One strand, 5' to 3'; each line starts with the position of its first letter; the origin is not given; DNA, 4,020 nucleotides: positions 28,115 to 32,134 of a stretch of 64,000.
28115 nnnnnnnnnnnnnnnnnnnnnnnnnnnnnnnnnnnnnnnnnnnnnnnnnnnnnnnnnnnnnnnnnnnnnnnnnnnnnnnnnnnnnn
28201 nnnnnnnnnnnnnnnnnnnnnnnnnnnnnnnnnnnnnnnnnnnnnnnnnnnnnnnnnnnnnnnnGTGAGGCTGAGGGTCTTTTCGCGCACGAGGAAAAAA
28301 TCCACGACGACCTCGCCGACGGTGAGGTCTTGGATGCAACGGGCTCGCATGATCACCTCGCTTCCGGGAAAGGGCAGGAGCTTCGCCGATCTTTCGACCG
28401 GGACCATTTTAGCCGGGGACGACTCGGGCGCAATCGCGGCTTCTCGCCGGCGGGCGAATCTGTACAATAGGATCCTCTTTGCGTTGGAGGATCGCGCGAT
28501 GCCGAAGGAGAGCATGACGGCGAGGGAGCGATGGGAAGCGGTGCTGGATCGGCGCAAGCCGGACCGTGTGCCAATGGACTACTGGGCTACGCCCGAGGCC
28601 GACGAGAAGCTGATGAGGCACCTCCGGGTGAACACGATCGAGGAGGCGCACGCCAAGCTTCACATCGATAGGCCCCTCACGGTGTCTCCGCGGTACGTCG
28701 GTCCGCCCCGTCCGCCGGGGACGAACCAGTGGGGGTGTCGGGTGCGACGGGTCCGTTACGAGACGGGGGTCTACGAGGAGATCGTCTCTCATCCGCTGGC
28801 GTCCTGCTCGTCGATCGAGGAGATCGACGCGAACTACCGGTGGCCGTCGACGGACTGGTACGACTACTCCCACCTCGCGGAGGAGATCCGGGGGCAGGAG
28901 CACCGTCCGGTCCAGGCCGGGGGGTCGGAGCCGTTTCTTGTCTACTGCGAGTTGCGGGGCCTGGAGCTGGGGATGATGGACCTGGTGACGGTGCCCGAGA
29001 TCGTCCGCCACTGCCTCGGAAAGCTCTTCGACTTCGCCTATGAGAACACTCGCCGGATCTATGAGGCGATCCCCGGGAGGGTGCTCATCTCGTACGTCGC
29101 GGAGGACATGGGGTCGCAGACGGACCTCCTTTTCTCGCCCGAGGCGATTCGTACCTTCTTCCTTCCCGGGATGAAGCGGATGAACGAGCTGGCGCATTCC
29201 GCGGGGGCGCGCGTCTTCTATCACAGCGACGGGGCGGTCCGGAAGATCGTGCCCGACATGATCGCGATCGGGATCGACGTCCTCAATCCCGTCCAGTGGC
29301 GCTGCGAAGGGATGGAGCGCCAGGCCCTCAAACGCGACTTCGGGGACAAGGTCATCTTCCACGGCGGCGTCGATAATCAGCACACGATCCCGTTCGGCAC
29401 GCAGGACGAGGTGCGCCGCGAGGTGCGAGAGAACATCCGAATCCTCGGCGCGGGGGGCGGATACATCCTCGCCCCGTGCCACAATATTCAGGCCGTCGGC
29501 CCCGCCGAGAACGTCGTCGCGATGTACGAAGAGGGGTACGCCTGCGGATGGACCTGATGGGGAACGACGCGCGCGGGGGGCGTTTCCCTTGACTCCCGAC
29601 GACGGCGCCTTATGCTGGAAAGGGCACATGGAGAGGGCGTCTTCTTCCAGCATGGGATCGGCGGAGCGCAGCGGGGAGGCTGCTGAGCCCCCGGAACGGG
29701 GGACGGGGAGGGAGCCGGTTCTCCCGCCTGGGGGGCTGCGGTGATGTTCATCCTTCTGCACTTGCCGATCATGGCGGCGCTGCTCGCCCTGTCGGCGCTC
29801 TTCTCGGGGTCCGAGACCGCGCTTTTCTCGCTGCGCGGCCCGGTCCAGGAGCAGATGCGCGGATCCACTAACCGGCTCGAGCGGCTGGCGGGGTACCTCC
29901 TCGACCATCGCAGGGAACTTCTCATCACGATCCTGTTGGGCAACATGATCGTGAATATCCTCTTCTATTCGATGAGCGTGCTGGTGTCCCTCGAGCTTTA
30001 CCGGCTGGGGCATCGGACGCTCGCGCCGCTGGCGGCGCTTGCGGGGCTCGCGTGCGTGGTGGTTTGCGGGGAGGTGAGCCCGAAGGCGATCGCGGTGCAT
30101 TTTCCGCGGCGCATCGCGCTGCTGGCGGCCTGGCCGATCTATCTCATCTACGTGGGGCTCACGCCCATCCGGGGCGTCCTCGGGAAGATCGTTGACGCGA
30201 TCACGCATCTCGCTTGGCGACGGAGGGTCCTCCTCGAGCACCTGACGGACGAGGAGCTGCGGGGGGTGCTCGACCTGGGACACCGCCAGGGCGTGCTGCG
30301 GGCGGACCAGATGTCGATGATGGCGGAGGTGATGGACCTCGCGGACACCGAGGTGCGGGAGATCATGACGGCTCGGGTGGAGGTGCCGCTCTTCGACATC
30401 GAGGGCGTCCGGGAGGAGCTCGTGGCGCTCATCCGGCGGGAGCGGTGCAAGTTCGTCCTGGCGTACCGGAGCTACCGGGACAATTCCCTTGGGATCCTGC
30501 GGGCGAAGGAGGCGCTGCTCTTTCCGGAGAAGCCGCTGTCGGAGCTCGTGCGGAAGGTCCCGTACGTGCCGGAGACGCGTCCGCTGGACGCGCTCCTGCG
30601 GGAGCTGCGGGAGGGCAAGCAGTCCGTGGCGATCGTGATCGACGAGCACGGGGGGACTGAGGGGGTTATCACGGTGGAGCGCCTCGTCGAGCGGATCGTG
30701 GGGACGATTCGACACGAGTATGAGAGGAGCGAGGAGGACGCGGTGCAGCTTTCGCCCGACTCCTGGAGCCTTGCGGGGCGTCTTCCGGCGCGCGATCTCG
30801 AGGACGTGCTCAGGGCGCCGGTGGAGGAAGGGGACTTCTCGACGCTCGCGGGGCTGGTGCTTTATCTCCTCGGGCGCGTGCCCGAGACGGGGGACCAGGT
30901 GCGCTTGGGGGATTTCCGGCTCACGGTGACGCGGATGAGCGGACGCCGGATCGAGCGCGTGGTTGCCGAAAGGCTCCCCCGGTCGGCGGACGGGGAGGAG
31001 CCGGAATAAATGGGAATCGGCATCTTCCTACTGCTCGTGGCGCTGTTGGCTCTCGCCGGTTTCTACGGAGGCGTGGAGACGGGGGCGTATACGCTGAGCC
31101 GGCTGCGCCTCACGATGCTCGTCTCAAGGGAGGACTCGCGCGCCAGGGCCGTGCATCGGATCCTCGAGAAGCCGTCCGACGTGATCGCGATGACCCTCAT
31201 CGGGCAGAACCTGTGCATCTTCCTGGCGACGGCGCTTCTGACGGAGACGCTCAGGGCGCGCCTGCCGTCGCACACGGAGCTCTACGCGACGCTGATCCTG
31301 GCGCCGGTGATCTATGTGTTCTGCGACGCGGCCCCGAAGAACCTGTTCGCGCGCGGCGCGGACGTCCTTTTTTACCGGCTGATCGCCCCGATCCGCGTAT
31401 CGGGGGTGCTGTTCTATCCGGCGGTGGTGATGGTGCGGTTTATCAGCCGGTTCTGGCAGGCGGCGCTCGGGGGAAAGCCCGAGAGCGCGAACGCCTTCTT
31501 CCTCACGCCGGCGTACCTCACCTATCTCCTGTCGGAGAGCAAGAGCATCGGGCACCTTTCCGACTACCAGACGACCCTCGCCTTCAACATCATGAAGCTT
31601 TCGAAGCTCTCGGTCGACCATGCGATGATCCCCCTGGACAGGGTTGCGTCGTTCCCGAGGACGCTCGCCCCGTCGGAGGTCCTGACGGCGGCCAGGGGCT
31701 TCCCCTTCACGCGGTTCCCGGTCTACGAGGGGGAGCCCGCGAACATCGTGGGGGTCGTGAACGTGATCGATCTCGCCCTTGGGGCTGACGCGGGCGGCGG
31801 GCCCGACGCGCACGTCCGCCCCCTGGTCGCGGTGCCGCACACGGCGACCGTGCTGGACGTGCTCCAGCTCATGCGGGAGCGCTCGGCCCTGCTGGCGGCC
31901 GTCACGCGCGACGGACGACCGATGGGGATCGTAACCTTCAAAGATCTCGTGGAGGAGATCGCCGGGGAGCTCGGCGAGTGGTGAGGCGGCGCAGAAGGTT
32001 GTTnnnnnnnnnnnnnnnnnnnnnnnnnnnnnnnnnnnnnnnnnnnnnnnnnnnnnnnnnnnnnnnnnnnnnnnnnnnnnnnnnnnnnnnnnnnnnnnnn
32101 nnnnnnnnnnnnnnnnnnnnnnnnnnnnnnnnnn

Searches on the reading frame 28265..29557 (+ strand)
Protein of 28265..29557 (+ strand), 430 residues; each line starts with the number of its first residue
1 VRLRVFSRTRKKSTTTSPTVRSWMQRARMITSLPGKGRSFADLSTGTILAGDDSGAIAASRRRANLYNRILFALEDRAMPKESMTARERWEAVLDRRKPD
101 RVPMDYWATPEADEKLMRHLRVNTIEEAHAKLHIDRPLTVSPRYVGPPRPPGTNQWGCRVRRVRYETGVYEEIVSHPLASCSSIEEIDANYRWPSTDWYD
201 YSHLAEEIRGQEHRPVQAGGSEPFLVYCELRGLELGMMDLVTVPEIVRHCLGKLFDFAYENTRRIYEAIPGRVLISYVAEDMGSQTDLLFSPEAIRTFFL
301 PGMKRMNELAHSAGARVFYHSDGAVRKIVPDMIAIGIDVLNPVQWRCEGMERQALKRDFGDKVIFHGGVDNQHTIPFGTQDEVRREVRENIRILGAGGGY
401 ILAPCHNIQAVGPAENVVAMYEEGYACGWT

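Call 60: search_protein_families(library=pfam, proteins=[window:28265-29557:+], max_evalue=0.00001)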
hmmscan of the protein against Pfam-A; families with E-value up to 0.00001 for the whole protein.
window:28265-29557:+ (430 aa): 1 family
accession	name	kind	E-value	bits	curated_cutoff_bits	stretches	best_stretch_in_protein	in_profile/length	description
PF01208.23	URO-D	-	4.2e-16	59.3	23.9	1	215-422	138-341/346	Uroporphyrinogen decarboxylase (URO-D)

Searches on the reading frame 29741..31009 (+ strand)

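Call 60: search_protein_families(library=pfam, proteins=[window:29741-31009:+], max_evalue=0.00001)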
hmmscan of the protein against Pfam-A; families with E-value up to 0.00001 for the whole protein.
window:29741-31009:+ (422 aa): 2 families
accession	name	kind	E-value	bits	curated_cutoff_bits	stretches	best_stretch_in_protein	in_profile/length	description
PF01595.25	CNNM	-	7e-32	111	28.4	1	10-189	2-180/181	Cyclin M transmembrane N-terminal domain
PF03471.22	CorC_HlyC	-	7.9e-21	74.3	27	1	336-411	2-79/81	Transporter associated domain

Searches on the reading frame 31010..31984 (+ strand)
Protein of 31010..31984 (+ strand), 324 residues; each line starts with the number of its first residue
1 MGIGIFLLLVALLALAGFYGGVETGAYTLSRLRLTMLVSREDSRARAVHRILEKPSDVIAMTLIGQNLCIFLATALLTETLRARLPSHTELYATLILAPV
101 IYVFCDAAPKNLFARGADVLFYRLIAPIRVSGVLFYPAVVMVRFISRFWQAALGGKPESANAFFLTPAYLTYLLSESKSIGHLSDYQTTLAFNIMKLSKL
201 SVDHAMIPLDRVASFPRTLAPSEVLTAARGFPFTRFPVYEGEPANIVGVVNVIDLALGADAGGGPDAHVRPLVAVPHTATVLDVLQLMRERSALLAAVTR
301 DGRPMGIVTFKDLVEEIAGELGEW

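Call 60: search_protein_families(library=pfam, proteins=[window:31010-31984:+], max_evalue=0.00001)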
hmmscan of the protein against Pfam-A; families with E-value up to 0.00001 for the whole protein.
window:31010-31984:+ (324 aa): 2 families
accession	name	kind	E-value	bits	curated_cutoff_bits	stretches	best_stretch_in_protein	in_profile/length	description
PF01595.25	CNNM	-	1.7e-27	96.7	28.4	1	7-184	1-178/181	Cyclin M transmembrane N-terminal domain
PF00571.33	CBS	-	7.4e-12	45.9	24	1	270-318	7-56/57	CBS domain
